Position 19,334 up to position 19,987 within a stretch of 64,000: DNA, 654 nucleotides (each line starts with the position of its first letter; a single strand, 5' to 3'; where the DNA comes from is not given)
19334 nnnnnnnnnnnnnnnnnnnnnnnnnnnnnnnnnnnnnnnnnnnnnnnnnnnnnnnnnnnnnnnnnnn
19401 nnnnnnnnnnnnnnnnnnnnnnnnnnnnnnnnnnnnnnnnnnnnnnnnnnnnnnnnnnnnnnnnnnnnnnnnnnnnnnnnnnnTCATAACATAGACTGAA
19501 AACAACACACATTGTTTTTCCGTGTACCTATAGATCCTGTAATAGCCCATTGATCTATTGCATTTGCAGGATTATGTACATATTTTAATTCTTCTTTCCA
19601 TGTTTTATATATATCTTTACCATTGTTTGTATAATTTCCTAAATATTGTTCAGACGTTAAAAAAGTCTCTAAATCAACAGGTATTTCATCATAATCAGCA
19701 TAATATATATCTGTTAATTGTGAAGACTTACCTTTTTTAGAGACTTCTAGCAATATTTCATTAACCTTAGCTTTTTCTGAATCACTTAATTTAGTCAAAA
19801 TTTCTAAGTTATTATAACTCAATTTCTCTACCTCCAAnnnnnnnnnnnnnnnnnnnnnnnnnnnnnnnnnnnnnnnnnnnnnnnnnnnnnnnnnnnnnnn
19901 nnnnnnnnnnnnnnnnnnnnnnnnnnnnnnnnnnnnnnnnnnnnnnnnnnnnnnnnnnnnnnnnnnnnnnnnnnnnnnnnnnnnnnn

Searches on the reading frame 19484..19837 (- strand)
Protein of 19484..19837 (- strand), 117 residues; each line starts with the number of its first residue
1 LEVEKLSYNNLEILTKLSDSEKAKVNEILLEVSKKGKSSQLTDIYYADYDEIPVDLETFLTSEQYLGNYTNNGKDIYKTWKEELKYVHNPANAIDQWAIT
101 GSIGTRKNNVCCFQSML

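Call 12: search_protein_families(library=pfam, proteins=[window:19484-19837:-], max_evalue=0.1)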
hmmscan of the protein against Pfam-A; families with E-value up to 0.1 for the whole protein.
window:19484-19837:- (117 aa): 2 families
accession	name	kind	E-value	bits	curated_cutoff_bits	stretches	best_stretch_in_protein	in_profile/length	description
PF14253.11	AbiH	-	0.023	15.2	30.9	1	11-99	105-179/260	Bacteriophage abortive infection AbiH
PF09675.16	Chlamy_scaf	-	0.053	14.1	25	1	13-60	20-69/134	Chlamydia-phage Chp2 scaffold (Chlamy_scaf)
